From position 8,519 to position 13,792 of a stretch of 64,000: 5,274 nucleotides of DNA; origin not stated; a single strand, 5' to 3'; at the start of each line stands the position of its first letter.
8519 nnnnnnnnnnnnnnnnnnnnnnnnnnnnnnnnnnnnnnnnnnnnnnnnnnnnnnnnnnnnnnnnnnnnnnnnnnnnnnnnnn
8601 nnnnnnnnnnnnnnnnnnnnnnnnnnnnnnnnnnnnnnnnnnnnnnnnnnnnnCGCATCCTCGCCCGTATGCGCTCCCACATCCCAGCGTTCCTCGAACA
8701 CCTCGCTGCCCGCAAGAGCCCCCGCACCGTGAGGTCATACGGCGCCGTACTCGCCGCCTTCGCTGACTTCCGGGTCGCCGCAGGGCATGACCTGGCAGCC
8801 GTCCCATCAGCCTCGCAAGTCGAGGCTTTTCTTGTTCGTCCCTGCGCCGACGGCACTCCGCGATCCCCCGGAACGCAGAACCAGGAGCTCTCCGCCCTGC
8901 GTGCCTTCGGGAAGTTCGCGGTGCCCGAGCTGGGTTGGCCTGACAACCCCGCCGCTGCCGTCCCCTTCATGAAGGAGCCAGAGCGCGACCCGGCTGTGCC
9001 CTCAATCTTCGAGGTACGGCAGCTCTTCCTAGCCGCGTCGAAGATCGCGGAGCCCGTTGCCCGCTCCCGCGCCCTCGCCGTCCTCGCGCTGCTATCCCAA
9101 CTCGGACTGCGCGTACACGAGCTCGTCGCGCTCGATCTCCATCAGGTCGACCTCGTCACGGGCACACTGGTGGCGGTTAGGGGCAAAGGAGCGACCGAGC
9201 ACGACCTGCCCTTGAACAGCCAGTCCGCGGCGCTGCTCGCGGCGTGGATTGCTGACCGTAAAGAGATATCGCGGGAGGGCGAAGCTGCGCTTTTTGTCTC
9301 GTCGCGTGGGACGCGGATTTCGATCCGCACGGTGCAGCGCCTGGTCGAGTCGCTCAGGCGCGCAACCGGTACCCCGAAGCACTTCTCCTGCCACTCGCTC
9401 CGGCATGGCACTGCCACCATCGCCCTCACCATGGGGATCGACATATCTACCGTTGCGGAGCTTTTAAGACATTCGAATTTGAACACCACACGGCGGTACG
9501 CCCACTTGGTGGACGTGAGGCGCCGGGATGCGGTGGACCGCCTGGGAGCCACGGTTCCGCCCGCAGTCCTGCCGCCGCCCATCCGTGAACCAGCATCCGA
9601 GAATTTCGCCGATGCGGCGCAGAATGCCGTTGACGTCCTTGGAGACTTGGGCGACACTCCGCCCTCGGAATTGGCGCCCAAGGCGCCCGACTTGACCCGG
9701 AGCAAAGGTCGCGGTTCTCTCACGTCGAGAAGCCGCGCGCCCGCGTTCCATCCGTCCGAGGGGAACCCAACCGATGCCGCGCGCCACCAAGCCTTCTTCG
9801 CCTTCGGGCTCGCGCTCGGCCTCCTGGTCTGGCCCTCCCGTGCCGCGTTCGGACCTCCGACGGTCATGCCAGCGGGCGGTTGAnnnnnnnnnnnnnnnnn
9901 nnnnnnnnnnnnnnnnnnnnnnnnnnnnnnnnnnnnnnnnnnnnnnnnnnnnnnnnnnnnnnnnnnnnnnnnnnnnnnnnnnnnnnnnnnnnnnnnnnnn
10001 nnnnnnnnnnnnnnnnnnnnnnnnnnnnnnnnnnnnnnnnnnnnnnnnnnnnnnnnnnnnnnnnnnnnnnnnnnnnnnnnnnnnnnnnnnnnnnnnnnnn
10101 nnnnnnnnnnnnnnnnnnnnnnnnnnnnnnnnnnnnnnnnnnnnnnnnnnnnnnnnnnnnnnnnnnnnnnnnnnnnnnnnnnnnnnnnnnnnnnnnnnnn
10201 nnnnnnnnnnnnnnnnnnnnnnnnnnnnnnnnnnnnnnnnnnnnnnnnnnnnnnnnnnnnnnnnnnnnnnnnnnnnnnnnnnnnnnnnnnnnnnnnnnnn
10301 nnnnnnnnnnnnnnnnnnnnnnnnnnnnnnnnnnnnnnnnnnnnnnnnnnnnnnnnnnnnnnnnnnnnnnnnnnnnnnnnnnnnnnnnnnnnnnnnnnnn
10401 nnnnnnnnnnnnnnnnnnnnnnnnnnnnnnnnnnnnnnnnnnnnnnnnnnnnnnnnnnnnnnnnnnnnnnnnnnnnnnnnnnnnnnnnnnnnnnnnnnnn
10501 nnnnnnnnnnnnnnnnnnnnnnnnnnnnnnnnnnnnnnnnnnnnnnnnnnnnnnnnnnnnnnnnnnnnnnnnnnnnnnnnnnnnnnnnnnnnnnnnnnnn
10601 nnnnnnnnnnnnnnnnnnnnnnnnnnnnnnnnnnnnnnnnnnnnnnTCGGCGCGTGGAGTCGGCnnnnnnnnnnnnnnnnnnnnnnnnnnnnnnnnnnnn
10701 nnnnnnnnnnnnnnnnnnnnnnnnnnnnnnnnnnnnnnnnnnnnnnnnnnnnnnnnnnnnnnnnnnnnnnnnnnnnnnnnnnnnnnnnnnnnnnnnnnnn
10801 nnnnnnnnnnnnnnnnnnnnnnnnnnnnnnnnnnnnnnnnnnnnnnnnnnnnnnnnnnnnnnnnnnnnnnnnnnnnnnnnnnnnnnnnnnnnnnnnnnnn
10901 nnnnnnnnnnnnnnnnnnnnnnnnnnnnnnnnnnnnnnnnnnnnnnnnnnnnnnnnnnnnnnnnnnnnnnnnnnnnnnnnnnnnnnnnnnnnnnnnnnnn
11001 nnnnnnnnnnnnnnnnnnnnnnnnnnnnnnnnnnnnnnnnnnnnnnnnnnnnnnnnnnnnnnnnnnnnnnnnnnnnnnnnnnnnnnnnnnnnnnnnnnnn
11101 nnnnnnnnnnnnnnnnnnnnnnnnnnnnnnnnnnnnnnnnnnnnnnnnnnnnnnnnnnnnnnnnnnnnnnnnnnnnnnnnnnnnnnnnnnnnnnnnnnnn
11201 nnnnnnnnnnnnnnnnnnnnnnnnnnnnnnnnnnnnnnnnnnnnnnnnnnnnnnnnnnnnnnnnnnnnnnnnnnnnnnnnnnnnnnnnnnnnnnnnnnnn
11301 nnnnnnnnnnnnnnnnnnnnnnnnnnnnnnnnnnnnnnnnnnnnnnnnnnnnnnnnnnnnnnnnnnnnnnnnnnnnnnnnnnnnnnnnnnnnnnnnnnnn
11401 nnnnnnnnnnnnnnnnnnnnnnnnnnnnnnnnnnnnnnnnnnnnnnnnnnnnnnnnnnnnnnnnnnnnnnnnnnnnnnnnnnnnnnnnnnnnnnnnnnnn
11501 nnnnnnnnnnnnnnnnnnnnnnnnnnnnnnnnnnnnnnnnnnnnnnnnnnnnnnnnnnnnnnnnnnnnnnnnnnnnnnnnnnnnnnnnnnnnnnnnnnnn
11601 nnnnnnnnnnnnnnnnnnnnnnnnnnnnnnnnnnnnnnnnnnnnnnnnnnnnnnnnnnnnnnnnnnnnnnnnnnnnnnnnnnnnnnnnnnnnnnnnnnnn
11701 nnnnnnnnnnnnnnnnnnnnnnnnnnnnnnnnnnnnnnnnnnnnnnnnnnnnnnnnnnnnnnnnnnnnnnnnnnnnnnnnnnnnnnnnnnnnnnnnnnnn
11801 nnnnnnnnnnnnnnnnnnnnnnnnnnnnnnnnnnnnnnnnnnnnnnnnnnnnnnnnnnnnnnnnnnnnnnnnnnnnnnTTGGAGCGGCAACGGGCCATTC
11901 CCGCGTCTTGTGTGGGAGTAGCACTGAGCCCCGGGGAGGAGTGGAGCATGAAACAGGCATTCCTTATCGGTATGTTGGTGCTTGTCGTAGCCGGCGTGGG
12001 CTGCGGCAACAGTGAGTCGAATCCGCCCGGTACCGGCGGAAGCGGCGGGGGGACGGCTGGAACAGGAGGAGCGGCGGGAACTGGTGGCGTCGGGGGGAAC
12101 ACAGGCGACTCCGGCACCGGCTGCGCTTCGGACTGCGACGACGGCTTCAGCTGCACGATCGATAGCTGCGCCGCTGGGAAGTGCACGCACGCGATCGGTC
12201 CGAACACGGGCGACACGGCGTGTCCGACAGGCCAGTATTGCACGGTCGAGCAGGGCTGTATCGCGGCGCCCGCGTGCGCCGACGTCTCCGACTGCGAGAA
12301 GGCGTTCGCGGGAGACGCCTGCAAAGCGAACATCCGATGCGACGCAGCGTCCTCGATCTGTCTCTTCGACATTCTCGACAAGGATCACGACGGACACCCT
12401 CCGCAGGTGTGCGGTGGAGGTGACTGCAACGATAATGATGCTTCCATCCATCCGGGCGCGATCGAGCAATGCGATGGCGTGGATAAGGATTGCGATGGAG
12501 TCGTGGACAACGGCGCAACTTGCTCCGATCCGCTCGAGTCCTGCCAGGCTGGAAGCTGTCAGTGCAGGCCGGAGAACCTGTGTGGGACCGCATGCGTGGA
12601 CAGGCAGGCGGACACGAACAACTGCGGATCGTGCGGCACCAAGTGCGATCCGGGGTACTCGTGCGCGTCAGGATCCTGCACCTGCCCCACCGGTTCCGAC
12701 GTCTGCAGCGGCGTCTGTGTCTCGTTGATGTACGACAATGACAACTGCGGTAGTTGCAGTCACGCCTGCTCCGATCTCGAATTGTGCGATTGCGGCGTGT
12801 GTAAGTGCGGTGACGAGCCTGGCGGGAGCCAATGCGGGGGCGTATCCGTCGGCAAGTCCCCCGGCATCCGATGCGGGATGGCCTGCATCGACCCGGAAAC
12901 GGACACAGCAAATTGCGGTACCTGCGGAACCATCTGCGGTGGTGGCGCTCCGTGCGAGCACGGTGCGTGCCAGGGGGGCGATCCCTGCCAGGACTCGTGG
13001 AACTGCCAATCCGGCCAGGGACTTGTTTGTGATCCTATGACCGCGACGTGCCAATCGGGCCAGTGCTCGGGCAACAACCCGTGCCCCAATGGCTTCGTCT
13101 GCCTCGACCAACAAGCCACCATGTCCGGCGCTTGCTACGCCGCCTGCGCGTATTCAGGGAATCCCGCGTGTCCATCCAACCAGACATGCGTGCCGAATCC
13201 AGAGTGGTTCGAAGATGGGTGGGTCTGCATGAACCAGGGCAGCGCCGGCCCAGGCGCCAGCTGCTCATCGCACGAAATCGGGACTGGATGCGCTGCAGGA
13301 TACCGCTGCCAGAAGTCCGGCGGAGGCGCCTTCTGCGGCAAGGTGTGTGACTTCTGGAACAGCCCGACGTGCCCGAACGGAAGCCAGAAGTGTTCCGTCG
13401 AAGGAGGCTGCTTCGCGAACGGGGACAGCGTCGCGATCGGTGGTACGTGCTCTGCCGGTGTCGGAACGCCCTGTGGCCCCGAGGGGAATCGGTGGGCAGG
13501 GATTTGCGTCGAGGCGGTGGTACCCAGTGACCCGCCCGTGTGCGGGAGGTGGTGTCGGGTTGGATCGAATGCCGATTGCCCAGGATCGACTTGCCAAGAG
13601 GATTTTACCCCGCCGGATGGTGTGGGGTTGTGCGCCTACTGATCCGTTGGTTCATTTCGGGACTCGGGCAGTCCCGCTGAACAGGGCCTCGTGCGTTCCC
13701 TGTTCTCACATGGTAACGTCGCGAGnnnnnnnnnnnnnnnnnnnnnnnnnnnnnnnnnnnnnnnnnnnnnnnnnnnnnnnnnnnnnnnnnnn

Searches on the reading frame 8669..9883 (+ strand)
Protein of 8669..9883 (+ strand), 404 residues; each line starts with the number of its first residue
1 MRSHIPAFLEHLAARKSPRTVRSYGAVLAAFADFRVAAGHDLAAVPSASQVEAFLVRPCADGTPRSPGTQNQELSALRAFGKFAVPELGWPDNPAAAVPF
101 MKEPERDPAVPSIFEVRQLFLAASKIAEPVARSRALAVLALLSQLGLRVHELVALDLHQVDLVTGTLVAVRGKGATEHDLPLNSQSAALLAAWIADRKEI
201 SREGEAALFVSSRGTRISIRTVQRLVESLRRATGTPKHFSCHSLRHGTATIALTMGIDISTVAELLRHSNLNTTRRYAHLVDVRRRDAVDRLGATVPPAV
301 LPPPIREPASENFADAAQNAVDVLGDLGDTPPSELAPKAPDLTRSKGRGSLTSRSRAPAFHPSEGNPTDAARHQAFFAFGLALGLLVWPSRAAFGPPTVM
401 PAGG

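Call 16: search_protein_families(library=pfam, proteins=[window:8669-9883:+], max_evalue=0.001)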
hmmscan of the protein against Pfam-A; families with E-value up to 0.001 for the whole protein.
window:8669-9883:+ (404 aa): 2 families
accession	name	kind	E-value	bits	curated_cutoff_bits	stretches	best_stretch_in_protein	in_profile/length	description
PF00589.27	Phage_integrase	-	3.7e-31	108.7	27.1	1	116-280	8-168/172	Phage integrase family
PF02899.23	Phage_int_SAM_1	-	1.7e-05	25.4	22.3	1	7-85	3-80/83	Phage integrase, N-terminal SAM-like domain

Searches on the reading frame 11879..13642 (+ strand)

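Call 16: search_protein_families(library=pfam, proteins=[window:11879-13642:+], max_evalue=0.001)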
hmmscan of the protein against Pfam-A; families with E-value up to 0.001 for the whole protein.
window:11879-13642:+ (587 aa): 2 families
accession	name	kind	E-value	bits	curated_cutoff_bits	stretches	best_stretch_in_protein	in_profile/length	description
PF11617.13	Cu-binding_MopE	-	4.6e-11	43.2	27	1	182-210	1-29/30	Putative metal-binding motif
PF04885.19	Stig1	-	3.2e-05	24.7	24.1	1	269-309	43-83/85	Stigma-specific STIG1-like protein family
